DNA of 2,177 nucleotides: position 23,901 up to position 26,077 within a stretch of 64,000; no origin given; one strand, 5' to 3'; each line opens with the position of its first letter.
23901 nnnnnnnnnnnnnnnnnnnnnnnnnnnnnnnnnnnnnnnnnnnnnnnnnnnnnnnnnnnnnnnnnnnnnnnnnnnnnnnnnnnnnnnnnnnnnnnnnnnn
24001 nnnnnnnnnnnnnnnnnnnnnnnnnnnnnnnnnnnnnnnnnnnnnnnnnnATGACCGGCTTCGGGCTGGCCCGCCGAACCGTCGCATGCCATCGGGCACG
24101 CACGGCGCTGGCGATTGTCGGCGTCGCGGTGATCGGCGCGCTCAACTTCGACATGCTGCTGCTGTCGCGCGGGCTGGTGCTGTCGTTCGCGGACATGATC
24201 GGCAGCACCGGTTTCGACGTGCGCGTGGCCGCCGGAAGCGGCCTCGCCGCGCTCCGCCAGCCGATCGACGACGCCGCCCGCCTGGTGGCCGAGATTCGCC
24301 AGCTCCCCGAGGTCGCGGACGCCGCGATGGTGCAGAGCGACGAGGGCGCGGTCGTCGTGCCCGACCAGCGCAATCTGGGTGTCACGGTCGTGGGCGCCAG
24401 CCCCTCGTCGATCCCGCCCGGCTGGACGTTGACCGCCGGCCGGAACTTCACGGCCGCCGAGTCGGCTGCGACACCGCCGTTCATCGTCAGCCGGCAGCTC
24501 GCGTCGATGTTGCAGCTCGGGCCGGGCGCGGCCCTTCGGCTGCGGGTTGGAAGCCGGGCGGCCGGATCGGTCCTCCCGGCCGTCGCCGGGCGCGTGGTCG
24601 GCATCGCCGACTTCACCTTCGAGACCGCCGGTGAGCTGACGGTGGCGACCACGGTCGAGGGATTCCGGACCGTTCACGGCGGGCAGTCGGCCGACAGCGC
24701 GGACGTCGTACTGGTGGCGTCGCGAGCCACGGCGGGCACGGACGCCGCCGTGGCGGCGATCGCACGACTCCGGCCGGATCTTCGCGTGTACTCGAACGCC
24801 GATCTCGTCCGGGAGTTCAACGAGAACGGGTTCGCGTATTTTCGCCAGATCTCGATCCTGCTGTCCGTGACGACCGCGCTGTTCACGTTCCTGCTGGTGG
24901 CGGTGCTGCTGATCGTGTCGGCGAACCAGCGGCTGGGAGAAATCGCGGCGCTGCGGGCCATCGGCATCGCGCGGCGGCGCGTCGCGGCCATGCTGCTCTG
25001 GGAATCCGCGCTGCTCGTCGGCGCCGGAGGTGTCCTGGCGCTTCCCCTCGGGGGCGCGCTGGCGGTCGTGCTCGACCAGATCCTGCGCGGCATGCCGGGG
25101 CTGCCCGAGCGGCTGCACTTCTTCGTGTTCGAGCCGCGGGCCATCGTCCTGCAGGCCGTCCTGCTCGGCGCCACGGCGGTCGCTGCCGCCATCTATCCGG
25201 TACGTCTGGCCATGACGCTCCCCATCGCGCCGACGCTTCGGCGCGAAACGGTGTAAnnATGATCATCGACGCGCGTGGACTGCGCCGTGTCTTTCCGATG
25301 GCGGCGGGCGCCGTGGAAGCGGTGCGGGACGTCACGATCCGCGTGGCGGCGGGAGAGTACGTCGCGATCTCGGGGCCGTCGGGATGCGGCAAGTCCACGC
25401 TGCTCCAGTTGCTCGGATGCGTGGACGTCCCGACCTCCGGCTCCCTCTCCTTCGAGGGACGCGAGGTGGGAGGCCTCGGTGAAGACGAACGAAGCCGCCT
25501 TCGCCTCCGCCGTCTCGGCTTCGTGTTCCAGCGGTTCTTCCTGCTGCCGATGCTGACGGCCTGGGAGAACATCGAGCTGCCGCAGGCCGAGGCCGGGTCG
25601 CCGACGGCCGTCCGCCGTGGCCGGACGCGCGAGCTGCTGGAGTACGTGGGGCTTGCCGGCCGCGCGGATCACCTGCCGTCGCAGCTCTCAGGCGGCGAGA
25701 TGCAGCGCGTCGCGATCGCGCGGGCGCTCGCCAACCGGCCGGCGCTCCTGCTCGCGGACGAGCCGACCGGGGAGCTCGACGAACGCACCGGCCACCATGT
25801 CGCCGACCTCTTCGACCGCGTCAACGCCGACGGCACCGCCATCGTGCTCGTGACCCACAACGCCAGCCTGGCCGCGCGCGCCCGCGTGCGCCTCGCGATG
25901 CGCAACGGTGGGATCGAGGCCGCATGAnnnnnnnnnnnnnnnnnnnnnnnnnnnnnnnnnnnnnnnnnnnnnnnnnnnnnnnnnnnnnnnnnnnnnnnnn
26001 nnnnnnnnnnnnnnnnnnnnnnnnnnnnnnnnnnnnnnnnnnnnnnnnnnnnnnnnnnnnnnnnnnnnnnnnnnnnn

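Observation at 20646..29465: Eight-gene co-directional cluster: BBE-type FAD oxidase, radical SAM/SPASM enzyme, AttEFGH-like ABC system, methyltransferase and GT4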

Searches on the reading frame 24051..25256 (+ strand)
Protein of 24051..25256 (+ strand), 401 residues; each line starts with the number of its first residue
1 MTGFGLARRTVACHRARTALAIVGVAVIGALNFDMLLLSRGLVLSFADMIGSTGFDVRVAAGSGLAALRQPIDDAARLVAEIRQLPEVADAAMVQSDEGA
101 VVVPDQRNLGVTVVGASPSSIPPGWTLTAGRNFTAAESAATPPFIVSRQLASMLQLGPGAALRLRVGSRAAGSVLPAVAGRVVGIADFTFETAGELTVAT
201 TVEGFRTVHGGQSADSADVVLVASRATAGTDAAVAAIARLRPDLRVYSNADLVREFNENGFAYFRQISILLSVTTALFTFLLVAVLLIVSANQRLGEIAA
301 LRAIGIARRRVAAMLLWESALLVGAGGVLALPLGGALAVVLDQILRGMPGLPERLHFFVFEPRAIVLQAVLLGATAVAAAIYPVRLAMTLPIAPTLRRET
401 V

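Call 4: search_protein_families(library=pfam, proteins=[window:24051-25256:+], max_evalue=0.01)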
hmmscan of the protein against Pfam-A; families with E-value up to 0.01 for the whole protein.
window:24051-25256:+ (401 aa): 1 family
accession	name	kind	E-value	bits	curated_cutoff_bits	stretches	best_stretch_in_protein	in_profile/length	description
PF02687.27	FtsX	-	6.3e-11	42.8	25.5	1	270-391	2-119/120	FtsX-like permease C-terminal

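Call 5: search_protein_families(library=ncbifam, proteins=[window:24051-25256:+], max_evalue=0.01)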
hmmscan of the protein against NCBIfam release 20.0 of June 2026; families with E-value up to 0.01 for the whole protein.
window:24051-25256:+ (401 aa): 4 families
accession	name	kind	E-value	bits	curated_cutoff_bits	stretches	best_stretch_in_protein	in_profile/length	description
TIGR03434.1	ADOP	subfamily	3.5e-10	38.6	622.3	1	69-399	472-803/803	ADOP family duplicated permease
TIGR02212.1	lolCE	equivalog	2e-06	27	362.45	1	69-365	69-372/411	lipoprotein-releasing ABC transporter permease subunit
TIGR01185.1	devC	equivalog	0.0002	20.5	290.35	1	192-381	184-366/380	ABC transporter permease DevC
NF008076.0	PRK10814.1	exception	0.0027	16.8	473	0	268-398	268-398/399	lipoprotein-releasing ABC transporter permease subunit LolC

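Call 59: search_dna_similar(query=window:24051-25253:+, collection=plasmids, mode=protein, max_evalue=0.00001, max_rows=30)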
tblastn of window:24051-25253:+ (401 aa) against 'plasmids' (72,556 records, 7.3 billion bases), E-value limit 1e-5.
No match.

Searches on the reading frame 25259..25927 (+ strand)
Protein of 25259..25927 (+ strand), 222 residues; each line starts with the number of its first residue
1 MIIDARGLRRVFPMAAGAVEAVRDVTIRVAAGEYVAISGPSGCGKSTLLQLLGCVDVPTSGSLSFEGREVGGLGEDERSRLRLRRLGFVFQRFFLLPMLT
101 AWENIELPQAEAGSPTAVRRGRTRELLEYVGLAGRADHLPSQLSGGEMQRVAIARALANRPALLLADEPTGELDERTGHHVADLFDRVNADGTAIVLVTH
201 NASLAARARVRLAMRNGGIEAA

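Call 4: search_protein_families(library=pfam, proteins=[window:25259-25927:+], max_evalue=0.01)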
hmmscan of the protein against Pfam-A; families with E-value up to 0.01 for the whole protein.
window:25259-25927:+ (222 aa): 8 families
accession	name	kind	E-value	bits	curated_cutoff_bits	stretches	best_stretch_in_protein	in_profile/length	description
PF00005.33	ABC_tran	-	1.4e-31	110.4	25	1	23-170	2-136/137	ABC transporter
PF13304.12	AAA_21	-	3.4e-05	24.5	27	0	36-82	3-52/304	AAA domain, putative AbiEii toxin, Type IV TA system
PF02463.25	SMC_N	-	0.00011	22.1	40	0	132-211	126-208/220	RecF/RecN/SMC N terminal domain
PF13481.12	AAA_25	-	0.00058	20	27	1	30-120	31-132/195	AAA domain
PF13555.12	AAA_29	-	0.0013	18.8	27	1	25-49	15-39/61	P-loop containing region of AAA domain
PF13191.12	AAA_16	-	0.0015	19.5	32.6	0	21-51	11-43/167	AAA ATPase domain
PF03215.21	Rad17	-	0.0041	17.5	23.8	1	35-54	48-67/186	Rad17 P-loop domain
PF13238.12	AAA_18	-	0.0044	17.9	29.4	0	35-52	1-18/128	AAA domain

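Call 5: search_protein_families(library=ncbifam, proteins=[window:25259-25927:+], max_evalue=0.01)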
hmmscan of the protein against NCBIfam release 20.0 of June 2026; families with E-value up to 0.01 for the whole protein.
window:25259-25927:+ (222 aa): 191 families (the best 25 are shown)
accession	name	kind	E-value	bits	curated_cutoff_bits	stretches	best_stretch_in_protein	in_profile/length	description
TIGR02211.1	LolD_lipo_ex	equivalog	4.6e-60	202.9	307.75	1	2-219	1-219/221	lipoprotein-releasing ABC transporter ATP-binding protein LolD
NF007826.0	PRK10535.1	equivalog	8.1e-60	202.8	966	1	3-219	5-221/648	macrolide ABC transporter ATP-binding protein/permease MacB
NF007879.0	PRK10584.1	equivalog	3.2e-58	197.1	336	1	19-219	23-224/228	putative ABC transporter ATP-binding protein YbbA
NF008639.0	PRK11629.1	equivalog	1.1e-57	195.1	360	1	20-220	24-225/234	lipoprotein-releasing ABC transporter ATP-binding protein LolD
TIGR02673.1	FtsE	equivalog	1.1e-55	188.6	264.85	1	16-212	12-207/214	cell division ATP-binding protein FtsE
NF038007.1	ABC_ATP_DarD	equivalog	1.8e-53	181.3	375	1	20-217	19-216/218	darobactin export ABC transporter ATP-binding protein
TIGR02982.1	heterocyst_DevA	subfamily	7.2e-51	172.9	295.8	1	4-219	3-219/220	ABC exporter ATP-binding subunit, DevA family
TIGR03608.1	L_ocin_972_ABC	subfamily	6.9e-48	162.8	254.85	1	20-209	12-201/206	putative bacteriocin export ABC transporter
NF007027.0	PRK09493.1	equivalog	6.6e-45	153.3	379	1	17-216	12-210/240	glutamine ABC transporter ATP-binding protein GlnQ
TIGR03265.1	PhnT2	equivalog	9.1e-43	146.8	457.7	1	17-213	15-206/353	putative 2-aminoethylphosphonate ABC transporter ATP-binding protein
TIGR01186.1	proV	subfamily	1.1e-40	139.9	326.6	1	16-218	3-207/363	betaine/proline/choline family ABC transporter ATP-binding protein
TIGR02314.1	ABC_MetN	equivalog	3.1e-39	134.9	499.7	1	3-213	2-212/343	methionine ABC transporter ATP-binding protein MetN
NF040933.2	ABC_arch_GlcV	equivalog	1.1e-38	133.1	450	1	4-202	4-202/357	glucose ABC transporter ATP-binding protein GlcV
TIGR00968.1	3a0106s01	subfamily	2e-38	132.3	342.75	1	17-219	11-209/237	sulfate ABC transporter ATP-binding protein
TIGR02315.1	ABC_phnC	equivalog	1.9e-37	129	266.1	1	8-217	7-222/243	phosphonate ABC transporter ATP-binding protein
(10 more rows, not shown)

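Call 72: find_encoding_contigs(protein=window:25259-25927:+, flank=10000, max_places=2)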
Protein window:25259-25927:+ (222 aa): no gene with exactly this product is on record in the collection.
